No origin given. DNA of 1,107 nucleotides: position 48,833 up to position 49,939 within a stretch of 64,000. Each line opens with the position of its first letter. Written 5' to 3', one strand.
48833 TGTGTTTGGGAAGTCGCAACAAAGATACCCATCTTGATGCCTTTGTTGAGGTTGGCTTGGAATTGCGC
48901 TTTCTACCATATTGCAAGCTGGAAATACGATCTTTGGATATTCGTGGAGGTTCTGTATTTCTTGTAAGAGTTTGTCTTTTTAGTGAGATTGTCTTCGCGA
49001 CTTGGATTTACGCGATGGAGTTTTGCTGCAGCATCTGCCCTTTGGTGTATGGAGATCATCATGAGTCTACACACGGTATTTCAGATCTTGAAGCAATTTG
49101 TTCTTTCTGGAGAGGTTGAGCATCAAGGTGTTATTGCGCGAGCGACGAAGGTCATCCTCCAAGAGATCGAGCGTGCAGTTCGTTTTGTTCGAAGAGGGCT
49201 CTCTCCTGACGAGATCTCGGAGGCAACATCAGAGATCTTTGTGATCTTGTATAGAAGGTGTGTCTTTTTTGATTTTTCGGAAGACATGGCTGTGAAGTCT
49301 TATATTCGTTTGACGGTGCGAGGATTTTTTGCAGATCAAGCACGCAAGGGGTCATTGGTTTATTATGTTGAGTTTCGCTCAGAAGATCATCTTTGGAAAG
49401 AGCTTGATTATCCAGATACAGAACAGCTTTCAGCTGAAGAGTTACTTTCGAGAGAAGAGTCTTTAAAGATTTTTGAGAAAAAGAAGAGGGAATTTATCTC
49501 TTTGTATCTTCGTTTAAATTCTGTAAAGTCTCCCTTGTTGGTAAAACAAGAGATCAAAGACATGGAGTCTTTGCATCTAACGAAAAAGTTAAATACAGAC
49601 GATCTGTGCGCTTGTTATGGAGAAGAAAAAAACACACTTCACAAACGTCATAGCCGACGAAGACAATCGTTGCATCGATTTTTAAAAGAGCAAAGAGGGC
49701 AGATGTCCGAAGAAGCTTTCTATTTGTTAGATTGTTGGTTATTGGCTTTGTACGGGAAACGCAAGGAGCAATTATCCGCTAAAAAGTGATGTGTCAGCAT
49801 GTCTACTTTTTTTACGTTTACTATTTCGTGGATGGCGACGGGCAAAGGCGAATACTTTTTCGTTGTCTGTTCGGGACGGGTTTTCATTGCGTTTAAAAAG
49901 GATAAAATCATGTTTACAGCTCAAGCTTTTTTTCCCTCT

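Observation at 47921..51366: Low-GC three-gene island (ankyrin protein, ECF-like sigma candidate, orphan 372-409 aa protein) inserted between housekeeping-type genes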

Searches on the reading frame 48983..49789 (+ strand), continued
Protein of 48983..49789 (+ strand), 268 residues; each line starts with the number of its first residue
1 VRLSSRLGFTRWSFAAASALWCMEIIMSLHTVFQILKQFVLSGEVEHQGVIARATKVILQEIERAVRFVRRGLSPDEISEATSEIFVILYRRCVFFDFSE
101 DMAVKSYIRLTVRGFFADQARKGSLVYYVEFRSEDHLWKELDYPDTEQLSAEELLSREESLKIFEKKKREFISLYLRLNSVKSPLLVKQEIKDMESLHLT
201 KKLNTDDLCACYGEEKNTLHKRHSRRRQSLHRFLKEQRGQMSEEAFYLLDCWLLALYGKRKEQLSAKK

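Call 54: search_protein_families(library=padloc, proteins=[L051:5520-7232:+, L051:7229-8776:+, L051:3351-4541:+, L054:10891-11976:+, L051:9220-10338:-, L051:10576-11280:-, L051:2820-3122:-, L051:278-2680:-, L051:4630-5373:+, L054:10001-10747:+], max_evalue=0.1)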
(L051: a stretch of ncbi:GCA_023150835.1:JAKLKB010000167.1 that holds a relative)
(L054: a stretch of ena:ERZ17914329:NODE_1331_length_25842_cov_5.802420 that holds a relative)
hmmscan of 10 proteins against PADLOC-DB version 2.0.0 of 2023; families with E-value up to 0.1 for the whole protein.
L051:5520-7232:+ (570 aa): 0 families

L051:7229-8776:+ (515 aa): 10 families
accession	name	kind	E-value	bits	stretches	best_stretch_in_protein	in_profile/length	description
PDLC02010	SAVED4--SAVED_LON_TM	-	1.2e-93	312.7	1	30-509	17-450/455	-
PDLC01050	CRISPR-Lon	-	7.3e-77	257.1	1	36-510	27-454/458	Lon protease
PDLC02009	SAVED4--SAVED_LON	-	3.9e-66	222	1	41-510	33-467/470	-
PDLC01159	CARF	-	1.1e-61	207.2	1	74-509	59-451/456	"CARF, 2 TMs, fused to lon-like S16 protease"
PDLC02011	SAVED4--SAVED_TM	-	1.2e-16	59.2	2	436-510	206-272/278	-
PDLC01167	CARF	-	1.4e-12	45.9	1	333-499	27-182/196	"CARF, 4 TMs"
PDLC02008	SAVED4--SAVED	-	9.1e-08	30.8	2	444-508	39-99/104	-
PDLC00663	Effector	-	3.9e-06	24.5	1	447-498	248-300/317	1TM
PDLC02012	SAVED5--SAVED_TIR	-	0.0004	17.6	1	447-509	332-391/404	-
PDLC00749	Effector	-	0.075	10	0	461-508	346-393/395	Endonuclease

L051:3351-4541:+ (396 aa): 0 families

L054:10891-11976:+ (361 aa): 0 families

L051:9220-10338:- (372 aa): 25 families
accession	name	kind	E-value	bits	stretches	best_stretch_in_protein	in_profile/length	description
PDLC01934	CARF7--CARF_RelE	-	2.8e-117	389.8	1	4-372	3-359/359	-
PDLC01033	CARF_RelE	-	5.2e-48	161.9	1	4-260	2-209/294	CARF+RelE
PDLC01355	Csm6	-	1.3e-40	136.8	1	44-213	10-168/172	CAS-III; associated_signaling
PDLC01969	CARF_RelE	-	2.4e-29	100.7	1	90-277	15-197/296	-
PDLC01634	Csm6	-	4.6e-28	96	1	68-206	2-130/130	CAS-III; associated_signaling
PDLC01926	CARF7--CARF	-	1.4e-27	94.7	1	4-212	2-193/241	-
PDLC01936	CARF7--CARF_RelE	-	2.9e-23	80.8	1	4-273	2-256/356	-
PDLC01307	Csm6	-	9.8e-17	59.2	1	56-211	21-161/169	CAS-III; associated_signaling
PDLC01462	Csm6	-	5.5e-16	56.7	1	11-214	2-175/192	CAS-III; associated_signaling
PDLC01931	CARF7--CARF_DUF2103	-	1.2e-14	52.3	1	56-267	34-237/340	-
PDLC01937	CARF7--CARF_RelE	-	2.5e-14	50.9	1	59-214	31-177/344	-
PDLC01930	CARF7--CARF_DUF2103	-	5.1e-13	47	1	66-272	45-251/353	-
PDLC01928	CARF7--CARF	-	2.8e-12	44.7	1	68-216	76-216/278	-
PDLC01939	CARF7--CARF_RelE_like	-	3.9e-12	43.6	1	51-267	37-256/370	-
PDLC01935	CARF7--CARF_RelE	-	5.2e-12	43.7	1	6-222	5-207/369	-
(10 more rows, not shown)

L051:10576-11280:- (234 aa): 0 families

L051:2820-3122:- (100 aa): 0 families

L051:278-2680:- (800 aa): 38 families (the best 25 are shown)
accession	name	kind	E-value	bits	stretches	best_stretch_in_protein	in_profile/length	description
PDLC01765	Cas3c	-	1e-182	607.3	1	10-791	10-601/612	-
PDLC01766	Cas3c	-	1.2e-170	568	1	10-799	324-1009/1009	-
PDLC01759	Cas3b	-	3.3e-112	374.5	1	25-716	9-628/711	-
PDLC02082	Cas3b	-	2e-97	325.4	1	29-708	13-671/734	-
PDLC01763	Cas3b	-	5.1e-72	241.7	1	21-608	17-575/762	-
PDLC01710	Cas3a1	-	3.7e-55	185.7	1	269-675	212-605/745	Cas3_1_CAS-I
PDLC01758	Cas3b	-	4.3e-49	165.6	1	56-655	76-666/797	-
PDLC01761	Cas3b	-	3.2e-43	146.4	1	48-709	43-650/705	-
PDLC01764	Cas3b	-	6.1e-43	145.5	2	274-654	289-675/844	-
PDLC01252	Cas3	-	1.2e-38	131.4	1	278-608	5-302/324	CAS-I; effector_G3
PDLC01762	Cas3b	-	3.7e-37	126.2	1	261-617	229-553/692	-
PDLC01767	Cas3e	-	4.5e-37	125.9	1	42-746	61-617/680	-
PDLC00938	Cas3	-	5.8e-37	125.7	1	278-599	5-324/358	CRISPR-associated helicase Cas3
PDLC01757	Cas3b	-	9.4e-34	114.9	2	335-605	260-504/676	-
PDLC01770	Cas3g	-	4.7e-30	102.7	3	490-632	242-378/733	-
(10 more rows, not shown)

L051:4630-5373:+ (247 aa): 0 families

L054:10001-10747:+ (248 aa): 1 family
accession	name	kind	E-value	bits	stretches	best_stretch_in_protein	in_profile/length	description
PDLC01044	Csa3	-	0.042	11.7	1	171-205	140-174/194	Type I-A associated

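Call 60: find_related_loci(query=A3, collection=viral_contigs, flank=10000)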
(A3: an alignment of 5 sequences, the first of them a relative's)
Query A3 (242 aa) in viral_contigs; peptide patterns used: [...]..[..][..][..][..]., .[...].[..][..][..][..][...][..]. (x = any residue, [..] = any of these).
141 stretches matched a pattern, but none encodes a relative of the query by tblastn (E <= 1e-3).

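Call 61: find_related_loci(query=A3, collection=metagenome_contigs, flank=10000)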
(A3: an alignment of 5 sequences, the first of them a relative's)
Query A3 (242 aa) in metagenome_contigs; peptide patterns used: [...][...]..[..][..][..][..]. (x = any residue, [..] = any of these).
260 stretches matched a pattern, but none encodes a relative of the query by tblastn (E <= 1e-3).

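Call 62: find_encoding_contigs(protein=P0007, flank=10000, max_places=6)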
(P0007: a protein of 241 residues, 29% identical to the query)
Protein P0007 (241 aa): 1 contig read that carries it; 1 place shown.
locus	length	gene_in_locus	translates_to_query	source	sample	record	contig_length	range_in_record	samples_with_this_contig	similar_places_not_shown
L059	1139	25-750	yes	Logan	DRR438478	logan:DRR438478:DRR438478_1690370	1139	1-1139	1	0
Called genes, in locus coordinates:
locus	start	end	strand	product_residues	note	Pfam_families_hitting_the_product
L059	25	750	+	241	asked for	-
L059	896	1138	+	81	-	?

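Call 63: find_encoding_contigs(protein=P0009, flank=10000, max_places=6)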
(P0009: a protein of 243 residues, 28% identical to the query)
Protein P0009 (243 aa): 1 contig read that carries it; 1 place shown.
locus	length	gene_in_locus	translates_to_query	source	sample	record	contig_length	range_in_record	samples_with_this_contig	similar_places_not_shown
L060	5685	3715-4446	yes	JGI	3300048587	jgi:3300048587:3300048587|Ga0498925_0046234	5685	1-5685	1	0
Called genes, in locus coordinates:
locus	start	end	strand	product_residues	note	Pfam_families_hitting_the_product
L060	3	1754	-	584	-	?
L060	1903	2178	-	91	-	-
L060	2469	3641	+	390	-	-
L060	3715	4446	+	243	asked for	-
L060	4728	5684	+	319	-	?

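Call 69: search_solved_structures(query=L051:7229-8776:+, max_evalue=0.01)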
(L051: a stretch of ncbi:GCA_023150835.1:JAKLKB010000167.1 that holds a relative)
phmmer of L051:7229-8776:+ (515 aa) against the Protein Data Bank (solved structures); distinct sequences matched with E-value up to 0.01: 4.
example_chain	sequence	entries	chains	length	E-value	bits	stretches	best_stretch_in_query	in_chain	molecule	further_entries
7qda_A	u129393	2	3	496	1.3e-47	165.9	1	68-503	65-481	CalpL | SAVED domain-containing protein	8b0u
8b0r_A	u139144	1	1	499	1.3e-47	165.9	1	68-504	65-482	SMODS-associated and fused to various effectors domain-containing protein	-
9eyi_A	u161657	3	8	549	2.4e-34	122.1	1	147-508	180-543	SMODS-associated and fused to various effectors domain-containing protein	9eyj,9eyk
9r8s_A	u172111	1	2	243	3.3e-07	32.6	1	332-500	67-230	SMODS-associated and fused to various effectors domain-containing protein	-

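Call 70: search_solved_structures(query=L051:6720-7229:+, max_evalue=10, show_alignments=2)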
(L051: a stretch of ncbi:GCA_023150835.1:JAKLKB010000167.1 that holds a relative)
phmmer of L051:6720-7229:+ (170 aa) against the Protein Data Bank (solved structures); distinct sequences matched with E-value up to 10: 3.
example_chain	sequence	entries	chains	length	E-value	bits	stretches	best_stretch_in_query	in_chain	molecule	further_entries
2qna_B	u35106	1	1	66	0.43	13.9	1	88-125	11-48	Snurportin-1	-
7cdw_A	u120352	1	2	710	0.45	13.9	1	90-167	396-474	Elongation factor G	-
7lma_G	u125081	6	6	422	1.1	12.5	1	96-119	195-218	Telomerase associated protein p50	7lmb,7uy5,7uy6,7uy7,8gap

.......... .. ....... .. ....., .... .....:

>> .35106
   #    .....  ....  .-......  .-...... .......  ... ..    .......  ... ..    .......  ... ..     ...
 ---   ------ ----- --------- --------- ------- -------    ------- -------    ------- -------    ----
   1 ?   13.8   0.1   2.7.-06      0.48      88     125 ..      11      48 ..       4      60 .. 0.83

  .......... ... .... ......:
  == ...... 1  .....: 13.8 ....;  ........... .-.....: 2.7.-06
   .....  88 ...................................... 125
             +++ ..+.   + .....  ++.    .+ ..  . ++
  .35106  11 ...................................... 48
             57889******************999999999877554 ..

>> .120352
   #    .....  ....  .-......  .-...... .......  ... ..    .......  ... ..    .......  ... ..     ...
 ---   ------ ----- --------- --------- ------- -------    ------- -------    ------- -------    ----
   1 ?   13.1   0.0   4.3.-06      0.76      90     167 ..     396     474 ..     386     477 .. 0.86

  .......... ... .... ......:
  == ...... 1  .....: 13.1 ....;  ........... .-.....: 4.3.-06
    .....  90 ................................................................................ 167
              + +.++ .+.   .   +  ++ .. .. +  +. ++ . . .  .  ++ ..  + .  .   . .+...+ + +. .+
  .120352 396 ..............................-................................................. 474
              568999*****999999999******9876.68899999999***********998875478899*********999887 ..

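Call 82: search_protein_families(library=padloc, proteins=[L060:3-1754:-, L060:2469-3641:+, L060:1903-2178:-, L054:334-1500:+, L054:6487-8040:-, L054:8070-9788:-], max_evalue=0.01)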
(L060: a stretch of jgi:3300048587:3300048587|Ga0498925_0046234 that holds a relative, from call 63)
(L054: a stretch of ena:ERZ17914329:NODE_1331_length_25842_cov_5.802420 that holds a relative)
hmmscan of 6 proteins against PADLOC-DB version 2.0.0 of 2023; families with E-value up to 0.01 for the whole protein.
L060:3-1754:- (584 aa): 32 families (the best 25 are shown)
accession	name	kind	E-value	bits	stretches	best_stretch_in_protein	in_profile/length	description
PDLC01765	Cas3c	-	3e-123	410.9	1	43-583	13-403/612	-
PDLC01766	Cas3c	-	1.9e-115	385.2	2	274-582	505-780/1009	-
PDLC01759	Cas3b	-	3e-69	232.5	2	299-584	205-475/711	-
PDLC02082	Cas3b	-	1.3e-58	197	2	303-583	223-496/734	-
PDLC01763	Cas3b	-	7e-45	152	2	299-579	238-494/762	-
PDLC01758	Cas3b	-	1.4e-29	101.1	1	86-562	76-525/797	-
PDLC01764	Cas3b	-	5.3e-29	99.4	1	324-574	289-535/844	-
PDLC01710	Cas3a1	-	3.5e-26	89.9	1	304-584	199-480/745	Cas3_1_CAS-I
PDLC01761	Cas3b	-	2.8e-25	87.1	2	308-575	217-470/705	-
PDLC01254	Cas3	-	6e-24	83.1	1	50-227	2-162/164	CAS-I; effector_G3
PDLC00938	Cas3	-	1.6e-23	81.5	1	328-572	5-242/358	CRISPR-associated helicase Cas3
PDLC01252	Cas3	-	2.1e-22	78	1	328-573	5-219/324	CAS-I; effector_G3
PDLC01762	Cas3b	-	1.7e-19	67.9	1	310-582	228-479/692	-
PDLC00940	Cas3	-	1.7e-18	65.5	1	57-223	1-177/178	CRISPR-associated endonuclease Cas3-HD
PDLC01757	Cas3b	-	3.5e-18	63.5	2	330-576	212-423/676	-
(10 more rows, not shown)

L060:2469-3641:+ (390 aa): 0 families

L060:1903-2178:- (91 aa): 0 families

L054:334-1500:+ (388 aa): 0 families

L054:6487-8040:- (517 aa): 0 families

L054:8070-9788:- (572 aa): 1 family
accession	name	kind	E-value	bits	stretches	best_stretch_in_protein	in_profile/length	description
PDLC04134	mad2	-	4.8e-11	40.2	1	270-472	272-398/492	mads_2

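Call 86: search_dna_similar(query=window:49061-49789:+, collection=plasmids, mode=protein, max_evalue=0.001, max_rows=10)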
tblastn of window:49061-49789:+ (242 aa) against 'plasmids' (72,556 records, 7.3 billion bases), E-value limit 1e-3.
No match.

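Call 87: search_dna_similar(query=window:49061-49789:+, collection=phages, mode=protein, max_evalue=0.001, max_rows=10)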
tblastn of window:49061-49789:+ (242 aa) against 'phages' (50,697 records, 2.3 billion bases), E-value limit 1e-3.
No match.

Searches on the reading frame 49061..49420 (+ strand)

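Call 37: search_protein_families(library=pfam, proteins=[window:49061-49420:+], max_evalue=10)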
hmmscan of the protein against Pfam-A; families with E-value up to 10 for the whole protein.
window:49061-49420:+ (120 aa): 2 families
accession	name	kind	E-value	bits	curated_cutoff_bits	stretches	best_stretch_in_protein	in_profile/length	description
PF04542.20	Sigma70_r2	-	0.0091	16.2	24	1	41-97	11-68/71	Sigma-70 region 2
PF13384.12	HTH_23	-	0.07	13.4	24.6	0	38-55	9-26/50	Homeodomain-like domain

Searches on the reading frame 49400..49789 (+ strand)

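Call 37: search_protein_families(library=pfam, proteins=[window:49400-49789:+], max_evalue=10)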
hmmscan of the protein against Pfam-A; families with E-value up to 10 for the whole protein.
window:49400-49789:+ (129 aa): 1 family
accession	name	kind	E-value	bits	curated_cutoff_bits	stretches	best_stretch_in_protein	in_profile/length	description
PF19824.4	Tlp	-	0.72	10.6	25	1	74-98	36-61/70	Small, acid-soluble spore protein Tlp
